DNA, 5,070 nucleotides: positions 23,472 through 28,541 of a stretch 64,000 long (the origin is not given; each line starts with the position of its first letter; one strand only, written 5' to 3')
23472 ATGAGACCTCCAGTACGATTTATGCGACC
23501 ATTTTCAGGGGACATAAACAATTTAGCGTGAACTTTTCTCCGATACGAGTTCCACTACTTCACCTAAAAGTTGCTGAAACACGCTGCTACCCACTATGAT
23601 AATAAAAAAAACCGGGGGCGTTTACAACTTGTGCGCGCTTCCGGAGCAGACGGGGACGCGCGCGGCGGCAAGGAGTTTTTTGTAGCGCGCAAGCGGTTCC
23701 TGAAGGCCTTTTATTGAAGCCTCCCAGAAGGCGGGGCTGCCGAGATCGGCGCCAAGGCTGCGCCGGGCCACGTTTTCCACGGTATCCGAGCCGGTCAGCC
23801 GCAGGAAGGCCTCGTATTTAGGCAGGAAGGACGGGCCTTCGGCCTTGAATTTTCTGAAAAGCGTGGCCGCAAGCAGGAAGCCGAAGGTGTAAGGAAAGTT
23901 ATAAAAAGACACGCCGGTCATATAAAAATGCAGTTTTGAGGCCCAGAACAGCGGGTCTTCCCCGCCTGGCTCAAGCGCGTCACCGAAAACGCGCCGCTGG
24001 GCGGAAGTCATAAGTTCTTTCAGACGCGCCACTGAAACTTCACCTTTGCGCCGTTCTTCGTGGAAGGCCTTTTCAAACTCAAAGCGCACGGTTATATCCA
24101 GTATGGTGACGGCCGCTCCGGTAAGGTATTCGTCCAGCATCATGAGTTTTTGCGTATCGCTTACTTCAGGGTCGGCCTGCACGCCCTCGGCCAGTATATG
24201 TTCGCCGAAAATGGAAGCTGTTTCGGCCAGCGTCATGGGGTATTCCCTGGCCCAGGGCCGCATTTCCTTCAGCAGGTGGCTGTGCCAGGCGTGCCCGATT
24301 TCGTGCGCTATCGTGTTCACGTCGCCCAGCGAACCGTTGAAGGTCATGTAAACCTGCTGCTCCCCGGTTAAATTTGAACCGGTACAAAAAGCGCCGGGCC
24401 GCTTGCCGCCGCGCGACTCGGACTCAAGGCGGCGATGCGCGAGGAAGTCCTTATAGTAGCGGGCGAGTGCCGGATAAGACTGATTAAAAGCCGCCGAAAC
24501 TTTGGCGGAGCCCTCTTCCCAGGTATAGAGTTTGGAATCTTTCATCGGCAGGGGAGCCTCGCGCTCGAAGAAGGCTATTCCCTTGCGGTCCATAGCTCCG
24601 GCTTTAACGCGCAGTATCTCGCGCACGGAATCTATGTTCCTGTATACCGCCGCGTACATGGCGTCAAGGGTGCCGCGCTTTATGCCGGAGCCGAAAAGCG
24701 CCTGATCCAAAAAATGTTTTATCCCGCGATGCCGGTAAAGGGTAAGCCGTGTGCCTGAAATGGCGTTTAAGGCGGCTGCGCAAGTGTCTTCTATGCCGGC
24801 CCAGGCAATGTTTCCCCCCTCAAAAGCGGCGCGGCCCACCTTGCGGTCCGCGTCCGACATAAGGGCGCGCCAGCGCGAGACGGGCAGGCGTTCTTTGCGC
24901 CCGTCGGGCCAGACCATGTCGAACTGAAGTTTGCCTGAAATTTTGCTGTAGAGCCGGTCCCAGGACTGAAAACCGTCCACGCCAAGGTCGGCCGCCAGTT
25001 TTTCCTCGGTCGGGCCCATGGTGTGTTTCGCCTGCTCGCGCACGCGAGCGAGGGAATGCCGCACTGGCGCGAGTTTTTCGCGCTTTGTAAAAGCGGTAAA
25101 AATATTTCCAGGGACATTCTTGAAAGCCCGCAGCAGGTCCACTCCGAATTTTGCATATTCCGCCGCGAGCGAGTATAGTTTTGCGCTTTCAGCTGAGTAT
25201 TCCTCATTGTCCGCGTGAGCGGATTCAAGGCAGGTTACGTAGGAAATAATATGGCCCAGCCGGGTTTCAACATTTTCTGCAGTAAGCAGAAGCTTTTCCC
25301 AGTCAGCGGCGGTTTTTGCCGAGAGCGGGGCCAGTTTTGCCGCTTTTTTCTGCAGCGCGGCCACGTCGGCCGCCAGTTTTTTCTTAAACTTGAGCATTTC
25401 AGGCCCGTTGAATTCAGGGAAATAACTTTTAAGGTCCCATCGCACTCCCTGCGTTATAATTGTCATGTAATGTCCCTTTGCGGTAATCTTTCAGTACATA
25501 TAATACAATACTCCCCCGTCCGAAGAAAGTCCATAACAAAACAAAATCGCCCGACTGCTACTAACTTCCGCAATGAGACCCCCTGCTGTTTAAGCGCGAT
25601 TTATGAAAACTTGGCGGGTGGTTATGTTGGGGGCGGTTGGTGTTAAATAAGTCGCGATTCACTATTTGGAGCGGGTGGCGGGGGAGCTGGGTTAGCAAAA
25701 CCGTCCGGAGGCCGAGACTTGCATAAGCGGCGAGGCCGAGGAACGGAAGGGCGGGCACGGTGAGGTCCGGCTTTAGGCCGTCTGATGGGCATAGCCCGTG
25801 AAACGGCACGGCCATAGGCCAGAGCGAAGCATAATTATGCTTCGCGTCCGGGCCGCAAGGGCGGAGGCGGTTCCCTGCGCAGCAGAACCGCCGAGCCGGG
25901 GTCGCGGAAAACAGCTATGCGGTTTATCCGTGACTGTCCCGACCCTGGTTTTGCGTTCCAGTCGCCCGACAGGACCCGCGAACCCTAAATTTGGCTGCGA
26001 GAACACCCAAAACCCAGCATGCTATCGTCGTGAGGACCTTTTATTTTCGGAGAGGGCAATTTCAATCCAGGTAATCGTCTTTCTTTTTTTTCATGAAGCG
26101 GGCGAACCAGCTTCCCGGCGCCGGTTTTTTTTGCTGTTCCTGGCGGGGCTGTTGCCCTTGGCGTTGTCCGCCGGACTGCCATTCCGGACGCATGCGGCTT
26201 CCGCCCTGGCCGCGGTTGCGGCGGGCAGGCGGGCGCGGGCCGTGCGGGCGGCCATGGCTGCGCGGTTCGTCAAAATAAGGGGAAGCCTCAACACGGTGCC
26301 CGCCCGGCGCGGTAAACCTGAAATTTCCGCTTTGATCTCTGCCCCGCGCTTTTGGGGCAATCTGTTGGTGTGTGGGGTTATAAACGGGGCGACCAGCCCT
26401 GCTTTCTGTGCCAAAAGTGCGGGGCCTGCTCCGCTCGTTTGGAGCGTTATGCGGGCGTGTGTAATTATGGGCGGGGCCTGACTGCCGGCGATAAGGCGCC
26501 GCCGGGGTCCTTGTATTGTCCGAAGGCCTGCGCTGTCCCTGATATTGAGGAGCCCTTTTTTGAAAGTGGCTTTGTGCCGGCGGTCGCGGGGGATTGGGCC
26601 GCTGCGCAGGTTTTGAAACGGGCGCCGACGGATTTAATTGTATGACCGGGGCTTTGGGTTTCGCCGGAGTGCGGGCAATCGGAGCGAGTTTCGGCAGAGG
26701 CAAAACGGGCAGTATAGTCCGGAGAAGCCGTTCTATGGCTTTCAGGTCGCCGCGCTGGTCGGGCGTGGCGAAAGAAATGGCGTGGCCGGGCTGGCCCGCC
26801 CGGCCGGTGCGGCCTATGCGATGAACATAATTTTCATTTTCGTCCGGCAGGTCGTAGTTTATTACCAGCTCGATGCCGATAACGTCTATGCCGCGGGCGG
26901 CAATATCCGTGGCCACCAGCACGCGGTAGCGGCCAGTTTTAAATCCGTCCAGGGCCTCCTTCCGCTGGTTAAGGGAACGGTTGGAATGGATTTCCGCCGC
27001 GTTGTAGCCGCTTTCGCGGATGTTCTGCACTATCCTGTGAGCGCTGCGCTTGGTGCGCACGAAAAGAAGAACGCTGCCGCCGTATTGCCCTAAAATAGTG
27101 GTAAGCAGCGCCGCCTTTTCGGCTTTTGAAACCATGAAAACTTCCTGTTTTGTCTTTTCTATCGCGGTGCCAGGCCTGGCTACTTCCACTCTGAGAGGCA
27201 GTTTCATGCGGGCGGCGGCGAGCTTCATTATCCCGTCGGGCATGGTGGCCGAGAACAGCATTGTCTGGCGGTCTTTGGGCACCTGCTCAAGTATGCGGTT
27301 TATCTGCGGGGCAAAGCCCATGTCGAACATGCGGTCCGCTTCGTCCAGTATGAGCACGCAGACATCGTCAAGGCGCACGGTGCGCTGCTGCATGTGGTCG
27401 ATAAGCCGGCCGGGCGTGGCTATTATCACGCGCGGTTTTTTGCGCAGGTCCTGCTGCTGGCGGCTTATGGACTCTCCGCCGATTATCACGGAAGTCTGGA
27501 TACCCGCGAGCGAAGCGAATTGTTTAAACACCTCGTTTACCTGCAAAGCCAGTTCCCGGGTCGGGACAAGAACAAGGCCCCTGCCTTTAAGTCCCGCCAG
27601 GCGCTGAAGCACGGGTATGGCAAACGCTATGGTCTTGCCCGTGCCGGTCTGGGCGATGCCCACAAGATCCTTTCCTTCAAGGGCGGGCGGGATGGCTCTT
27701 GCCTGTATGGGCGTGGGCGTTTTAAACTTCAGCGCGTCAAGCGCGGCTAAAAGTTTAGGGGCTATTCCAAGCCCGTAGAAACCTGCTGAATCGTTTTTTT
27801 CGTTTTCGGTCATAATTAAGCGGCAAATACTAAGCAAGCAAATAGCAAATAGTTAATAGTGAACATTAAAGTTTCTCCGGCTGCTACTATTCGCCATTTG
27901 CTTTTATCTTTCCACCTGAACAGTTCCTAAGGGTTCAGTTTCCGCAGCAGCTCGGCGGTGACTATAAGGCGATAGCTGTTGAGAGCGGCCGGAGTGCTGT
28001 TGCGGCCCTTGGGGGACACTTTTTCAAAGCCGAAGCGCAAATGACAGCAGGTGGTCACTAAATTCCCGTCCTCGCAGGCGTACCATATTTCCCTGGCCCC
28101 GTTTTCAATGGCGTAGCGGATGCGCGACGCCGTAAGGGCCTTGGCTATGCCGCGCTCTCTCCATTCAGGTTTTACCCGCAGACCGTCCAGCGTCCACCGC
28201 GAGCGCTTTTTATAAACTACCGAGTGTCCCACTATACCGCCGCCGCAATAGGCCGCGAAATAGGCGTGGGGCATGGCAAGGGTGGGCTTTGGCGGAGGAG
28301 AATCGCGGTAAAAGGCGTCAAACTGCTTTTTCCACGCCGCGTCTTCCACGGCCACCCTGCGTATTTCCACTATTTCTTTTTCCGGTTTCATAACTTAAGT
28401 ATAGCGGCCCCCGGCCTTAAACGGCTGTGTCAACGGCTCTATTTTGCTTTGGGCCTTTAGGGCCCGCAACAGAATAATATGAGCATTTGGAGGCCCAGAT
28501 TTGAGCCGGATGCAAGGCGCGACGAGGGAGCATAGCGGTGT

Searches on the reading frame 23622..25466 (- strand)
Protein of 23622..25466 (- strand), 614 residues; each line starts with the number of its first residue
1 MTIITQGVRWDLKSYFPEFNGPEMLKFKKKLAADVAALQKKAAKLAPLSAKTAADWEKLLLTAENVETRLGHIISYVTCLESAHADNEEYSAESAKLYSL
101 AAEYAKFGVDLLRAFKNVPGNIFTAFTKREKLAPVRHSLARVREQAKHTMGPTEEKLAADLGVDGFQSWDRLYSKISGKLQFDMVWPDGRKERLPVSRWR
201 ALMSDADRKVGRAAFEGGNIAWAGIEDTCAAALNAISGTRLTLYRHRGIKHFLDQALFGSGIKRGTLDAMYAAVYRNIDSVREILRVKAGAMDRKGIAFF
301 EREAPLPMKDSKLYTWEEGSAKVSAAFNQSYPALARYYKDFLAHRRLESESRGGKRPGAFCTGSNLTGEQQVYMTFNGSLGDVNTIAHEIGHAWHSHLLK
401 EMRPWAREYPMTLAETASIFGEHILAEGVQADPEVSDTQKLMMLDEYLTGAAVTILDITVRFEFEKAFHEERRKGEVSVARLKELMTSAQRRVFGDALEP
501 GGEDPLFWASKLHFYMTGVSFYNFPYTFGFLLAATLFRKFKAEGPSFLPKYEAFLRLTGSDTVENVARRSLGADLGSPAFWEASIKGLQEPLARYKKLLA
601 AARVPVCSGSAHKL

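Call 27: search_protein_families(library=pfam, proteins=[window:23622-25466:-], max_evalue=0.001)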
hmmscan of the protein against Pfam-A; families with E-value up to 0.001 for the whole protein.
window:23622-25466:- (614 aa): 2 families
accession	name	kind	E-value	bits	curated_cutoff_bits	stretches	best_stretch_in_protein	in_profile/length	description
PF01432.26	Peptidase_M3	-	1.6e-23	84.2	27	1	340-576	182-447/457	Peptidase family M3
PF08439.15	Peptidase_M3_N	-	2e-12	47.6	25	1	121-182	8-70/70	Oligopeptidase F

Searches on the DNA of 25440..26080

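Call 55: search_rna_families(source=window, start=25440, end=26080, threshold=evalue, max_evalue=1, show_alignments=2)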
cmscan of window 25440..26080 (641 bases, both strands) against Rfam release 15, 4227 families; matches with E-value up to 1: 1.
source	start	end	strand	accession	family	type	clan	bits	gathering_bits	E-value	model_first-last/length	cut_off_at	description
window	25554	25639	-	RF01929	bxd_1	Gene; lncRNA;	-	19.7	75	0.061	1-86/86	no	Bithoraxoid conserved region 1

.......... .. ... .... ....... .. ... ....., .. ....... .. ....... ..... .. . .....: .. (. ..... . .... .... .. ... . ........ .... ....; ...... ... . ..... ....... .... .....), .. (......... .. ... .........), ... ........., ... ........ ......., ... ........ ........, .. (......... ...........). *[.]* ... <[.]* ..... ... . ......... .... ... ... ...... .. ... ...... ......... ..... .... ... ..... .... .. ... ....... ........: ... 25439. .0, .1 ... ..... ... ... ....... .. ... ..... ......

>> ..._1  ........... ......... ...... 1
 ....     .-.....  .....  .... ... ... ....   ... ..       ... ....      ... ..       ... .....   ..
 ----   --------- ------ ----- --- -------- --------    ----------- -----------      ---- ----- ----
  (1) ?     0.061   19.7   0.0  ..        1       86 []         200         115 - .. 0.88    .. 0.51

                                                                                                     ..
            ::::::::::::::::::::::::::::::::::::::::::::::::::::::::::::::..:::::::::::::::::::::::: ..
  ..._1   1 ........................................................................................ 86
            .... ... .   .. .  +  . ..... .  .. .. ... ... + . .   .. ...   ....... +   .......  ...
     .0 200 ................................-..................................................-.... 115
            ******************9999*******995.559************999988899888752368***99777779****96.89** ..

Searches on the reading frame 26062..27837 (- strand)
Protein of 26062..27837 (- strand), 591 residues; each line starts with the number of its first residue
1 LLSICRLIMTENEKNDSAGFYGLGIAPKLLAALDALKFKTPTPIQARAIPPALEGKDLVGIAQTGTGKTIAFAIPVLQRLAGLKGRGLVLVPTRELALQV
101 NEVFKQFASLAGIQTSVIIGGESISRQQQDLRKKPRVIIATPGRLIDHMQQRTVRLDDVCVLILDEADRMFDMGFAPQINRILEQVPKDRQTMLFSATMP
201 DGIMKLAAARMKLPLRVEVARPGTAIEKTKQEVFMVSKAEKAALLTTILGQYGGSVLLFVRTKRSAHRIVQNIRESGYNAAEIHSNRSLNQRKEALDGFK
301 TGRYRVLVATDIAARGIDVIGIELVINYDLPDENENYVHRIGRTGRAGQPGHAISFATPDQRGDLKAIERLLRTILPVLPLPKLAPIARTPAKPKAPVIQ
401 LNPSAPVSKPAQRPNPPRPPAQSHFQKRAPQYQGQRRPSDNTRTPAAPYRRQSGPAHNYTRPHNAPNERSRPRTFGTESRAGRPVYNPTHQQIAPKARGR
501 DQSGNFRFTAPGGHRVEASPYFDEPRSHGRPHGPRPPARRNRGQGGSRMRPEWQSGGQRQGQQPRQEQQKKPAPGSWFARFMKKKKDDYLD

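Call 27: search_protein_families(library=pfam, proteins=[window:26062-27837:-], max_evalue=0.001)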
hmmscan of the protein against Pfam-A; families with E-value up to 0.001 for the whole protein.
window:26062-27837:- (591 aa): 3 families
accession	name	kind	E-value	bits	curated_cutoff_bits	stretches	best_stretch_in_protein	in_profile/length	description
PF00270.35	DEAD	-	2.8e-53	180.5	26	1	42-203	1-164/167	DEAD/DEAH box helicase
PF00271.37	Helicase_C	-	4.7e-30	104.5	23.5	1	241-348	2-110/110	Helicase conserved C-terminal domain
PF04851.21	ResIII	-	3.5e-10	40.5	22.5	1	61-200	29-163/164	Type III restriction enzyme, res subunit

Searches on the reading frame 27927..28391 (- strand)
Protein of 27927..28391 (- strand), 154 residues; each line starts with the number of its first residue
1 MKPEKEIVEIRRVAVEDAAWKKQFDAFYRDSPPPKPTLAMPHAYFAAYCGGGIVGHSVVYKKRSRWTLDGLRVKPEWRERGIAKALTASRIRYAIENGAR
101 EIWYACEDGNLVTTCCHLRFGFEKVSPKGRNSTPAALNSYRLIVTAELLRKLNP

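Call 27: search_protein_families(library=pfam, proteins=[window:27927-28391:-], max_evalue=0.001)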
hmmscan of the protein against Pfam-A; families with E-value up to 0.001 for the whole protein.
window:27927-28391:- (154 aa): 3 families
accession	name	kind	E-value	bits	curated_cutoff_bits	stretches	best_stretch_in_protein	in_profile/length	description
PF00583.31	Acetyltransf_1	-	7.1e-11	42.9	20.7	1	30-122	18-116/116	Acetyltransferase (GNAT) family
PF13508.13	Acetyltransf_7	-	2.1e-06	28.5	27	1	43-105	4-67/84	Acetyltransferase (GNAT) domain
PF13673.13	Acetyltransf_10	-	4.9e-06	27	23.6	1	44-129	33-114/128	Acetyltransferase (GNAT) domain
